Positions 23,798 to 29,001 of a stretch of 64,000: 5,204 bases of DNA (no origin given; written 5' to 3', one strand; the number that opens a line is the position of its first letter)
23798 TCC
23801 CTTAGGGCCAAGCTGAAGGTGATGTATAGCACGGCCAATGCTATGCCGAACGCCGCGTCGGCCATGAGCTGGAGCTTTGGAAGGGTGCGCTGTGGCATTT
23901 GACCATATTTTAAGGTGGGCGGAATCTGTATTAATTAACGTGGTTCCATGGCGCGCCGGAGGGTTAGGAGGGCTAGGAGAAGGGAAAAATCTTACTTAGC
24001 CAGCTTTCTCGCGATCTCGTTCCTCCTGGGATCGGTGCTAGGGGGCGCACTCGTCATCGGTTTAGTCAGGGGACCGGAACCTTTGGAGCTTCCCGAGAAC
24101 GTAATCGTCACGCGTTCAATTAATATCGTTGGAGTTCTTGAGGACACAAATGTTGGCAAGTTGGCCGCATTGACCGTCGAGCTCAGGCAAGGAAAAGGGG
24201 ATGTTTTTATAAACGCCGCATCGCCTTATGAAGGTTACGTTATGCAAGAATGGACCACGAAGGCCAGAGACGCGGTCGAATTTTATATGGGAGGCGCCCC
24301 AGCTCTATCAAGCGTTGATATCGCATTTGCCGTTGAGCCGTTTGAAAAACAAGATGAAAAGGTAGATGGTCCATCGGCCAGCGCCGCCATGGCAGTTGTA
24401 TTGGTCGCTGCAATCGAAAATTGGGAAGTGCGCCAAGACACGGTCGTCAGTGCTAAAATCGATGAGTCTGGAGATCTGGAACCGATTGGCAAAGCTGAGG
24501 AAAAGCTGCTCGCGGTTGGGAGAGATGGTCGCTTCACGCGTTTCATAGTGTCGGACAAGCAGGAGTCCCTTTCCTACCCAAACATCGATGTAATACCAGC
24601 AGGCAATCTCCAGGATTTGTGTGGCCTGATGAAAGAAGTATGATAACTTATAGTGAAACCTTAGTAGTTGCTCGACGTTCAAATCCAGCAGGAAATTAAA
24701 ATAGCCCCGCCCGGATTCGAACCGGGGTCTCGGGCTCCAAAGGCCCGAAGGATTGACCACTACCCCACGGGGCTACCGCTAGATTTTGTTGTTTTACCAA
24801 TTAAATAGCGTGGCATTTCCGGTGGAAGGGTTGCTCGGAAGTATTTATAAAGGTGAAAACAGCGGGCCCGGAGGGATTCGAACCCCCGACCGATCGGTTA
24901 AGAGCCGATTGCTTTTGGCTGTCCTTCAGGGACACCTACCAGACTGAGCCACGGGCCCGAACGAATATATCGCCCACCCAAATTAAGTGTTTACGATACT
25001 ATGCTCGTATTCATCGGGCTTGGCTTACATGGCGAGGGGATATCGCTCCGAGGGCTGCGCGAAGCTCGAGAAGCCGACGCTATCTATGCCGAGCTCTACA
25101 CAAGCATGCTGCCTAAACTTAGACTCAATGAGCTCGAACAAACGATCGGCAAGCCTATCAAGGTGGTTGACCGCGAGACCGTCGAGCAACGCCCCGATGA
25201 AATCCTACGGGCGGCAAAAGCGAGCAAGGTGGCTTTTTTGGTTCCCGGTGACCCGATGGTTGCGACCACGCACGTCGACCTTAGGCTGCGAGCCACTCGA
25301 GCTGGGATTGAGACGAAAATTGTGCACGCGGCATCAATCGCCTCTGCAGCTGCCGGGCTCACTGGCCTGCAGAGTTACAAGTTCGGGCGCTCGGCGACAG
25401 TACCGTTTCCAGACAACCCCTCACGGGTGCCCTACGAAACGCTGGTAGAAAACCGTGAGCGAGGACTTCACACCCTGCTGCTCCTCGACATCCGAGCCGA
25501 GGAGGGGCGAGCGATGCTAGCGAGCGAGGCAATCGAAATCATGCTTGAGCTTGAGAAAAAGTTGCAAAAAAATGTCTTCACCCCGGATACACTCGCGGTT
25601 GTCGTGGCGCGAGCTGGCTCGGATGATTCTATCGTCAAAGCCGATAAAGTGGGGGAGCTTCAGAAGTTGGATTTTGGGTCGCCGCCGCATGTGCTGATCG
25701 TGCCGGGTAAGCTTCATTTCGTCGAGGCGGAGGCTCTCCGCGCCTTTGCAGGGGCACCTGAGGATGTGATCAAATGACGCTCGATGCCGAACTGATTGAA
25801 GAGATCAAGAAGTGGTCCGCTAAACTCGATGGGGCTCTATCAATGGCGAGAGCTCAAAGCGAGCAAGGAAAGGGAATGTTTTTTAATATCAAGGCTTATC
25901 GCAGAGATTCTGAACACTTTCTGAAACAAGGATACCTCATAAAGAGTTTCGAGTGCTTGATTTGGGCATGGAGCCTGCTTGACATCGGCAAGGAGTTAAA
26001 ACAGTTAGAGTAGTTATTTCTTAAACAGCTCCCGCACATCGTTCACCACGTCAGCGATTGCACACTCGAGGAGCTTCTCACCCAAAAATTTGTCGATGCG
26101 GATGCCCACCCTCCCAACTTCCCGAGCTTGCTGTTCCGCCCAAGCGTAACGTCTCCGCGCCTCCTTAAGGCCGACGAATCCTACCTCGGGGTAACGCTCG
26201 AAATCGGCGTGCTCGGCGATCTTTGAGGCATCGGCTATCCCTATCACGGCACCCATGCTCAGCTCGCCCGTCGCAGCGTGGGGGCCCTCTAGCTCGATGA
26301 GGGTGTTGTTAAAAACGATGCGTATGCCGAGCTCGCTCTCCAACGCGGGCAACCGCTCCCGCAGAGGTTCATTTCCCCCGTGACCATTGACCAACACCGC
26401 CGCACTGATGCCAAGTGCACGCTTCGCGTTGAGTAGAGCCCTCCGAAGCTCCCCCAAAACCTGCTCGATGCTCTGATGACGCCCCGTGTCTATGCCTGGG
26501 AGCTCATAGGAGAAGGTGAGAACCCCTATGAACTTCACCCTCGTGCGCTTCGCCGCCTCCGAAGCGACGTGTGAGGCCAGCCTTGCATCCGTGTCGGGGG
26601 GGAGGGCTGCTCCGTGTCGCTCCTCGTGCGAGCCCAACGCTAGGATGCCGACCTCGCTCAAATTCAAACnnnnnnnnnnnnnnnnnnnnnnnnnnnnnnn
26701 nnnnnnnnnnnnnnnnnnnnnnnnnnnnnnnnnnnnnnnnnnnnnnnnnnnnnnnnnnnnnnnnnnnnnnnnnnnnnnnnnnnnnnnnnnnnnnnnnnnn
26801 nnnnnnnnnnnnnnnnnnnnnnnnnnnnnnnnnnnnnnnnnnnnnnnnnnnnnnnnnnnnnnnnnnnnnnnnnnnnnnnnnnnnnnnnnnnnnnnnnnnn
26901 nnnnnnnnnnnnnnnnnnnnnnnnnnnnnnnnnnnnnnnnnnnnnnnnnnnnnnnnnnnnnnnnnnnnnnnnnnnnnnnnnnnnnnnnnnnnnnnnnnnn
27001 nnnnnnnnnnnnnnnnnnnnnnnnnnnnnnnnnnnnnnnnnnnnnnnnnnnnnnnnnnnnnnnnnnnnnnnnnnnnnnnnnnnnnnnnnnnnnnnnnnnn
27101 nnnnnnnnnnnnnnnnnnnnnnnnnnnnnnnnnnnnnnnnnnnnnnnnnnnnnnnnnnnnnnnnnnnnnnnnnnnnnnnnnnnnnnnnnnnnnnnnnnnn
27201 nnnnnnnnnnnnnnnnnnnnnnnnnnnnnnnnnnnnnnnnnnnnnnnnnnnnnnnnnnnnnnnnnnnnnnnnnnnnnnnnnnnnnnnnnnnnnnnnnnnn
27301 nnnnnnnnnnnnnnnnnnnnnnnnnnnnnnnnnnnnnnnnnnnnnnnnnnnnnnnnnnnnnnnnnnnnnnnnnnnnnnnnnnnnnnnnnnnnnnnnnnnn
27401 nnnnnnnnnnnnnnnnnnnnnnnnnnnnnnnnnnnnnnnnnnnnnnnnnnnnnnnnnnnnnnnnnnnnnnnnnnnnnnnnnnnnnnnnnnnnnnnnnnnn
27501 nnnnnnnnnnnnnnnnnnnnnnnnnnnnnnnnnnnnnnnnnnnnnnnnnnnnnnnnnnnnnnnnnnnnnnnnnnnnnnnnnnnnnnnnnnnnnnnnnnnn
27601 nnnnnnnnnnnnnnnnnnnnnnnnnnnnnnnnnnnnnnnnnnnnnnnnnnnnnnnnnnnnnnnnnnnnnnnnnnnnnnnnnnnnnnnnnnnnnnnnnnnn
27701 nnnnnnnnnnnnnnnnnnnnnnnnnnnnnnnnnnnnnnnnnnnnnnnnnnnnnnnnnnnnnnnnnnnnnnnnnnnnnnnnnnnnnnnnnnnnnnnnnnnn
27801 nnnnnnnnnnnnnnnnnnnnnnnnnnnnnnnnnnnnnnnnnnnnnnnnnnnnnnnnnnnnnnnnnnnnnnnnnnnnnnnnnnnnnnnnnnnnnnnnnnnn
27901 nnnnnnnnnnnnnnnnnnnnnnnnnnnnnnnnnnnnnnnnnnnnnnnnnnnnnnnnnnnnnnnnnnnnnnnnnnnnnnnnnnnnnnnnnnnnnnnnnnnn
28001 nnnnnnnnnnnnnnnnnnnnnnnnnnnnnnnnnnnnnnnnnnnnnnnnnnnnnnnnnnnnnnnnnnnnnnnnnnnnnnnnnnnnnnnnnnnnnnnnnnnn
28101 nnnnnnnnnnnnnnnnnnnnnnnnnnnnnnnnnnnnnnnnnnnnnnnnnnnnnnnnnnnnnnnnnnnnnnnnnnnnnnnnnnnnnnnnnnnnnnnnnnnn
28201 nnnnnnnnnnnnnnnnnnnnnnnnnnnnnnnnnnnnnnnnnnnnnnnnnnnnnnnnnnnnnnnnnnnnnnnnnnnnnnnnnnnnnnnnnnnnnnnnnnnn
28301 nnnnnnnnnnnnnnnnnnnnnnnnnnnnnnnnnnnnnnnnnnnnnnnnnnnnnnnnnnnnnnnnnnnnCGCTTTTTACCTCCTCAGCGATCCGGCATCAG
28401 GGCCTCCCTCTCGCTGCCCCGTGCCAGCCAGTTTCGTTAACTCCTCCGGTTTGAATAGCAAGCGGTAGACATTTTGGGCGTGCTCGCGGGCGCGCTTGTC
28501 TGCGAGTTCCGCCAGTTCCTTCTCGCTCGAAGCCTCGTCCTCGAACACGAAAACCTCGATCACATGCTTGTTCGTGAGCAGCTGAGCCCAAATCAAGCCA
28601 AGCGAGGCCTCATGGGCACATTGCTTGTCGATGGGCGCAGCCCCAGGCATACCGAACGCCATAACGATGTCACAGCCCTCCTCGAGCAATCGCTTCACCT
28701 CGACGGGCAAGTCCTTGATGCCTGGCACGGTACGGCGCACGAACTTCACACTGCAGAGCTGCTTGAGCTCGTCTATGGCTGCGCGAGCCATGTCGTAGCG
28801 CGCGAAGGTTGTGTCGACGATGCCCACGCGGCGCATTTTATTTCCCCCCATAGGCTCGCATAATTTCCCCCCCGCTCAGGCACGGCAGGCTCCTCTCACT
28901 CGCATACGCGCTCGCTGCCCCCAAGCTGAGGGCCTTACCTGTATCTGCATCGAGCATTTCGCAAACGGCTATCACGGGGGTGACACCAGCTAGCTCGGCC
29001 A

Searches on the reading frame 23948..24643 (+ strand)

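Call 37: search_protein_families(library=pfam, proteins=[window:23948-24643:+], max_evalue=0.001)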
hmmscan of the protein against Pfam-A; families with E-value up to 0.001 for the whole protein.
window:23948-24643:+ (231 aa): 1 family
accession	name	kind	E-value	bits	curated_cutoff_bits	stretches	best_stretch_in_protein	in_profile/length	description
PF05362.19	Lon_C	-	1.5e-07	31.6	21.1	1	140-207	108-175/205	Lon protease (S16) C-terminal proteolytic domain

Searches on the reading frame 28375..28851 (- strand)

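Call 37: search_protein_families(library=pfam, proteins=[window:28375-28851:-], max_evalue=0.001)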
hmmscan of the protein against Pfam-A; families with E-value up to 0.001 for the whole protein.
window:28375-28851:- (158 aa): 1 family
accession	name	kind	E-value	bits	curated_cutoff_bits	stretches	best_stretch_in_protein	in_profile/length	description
PF00885.24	DMRL_synthase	-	3.6e-15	56.5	26.7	1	8-132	3-135/139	6,7-dimethyl-8-ribityllumazine synthase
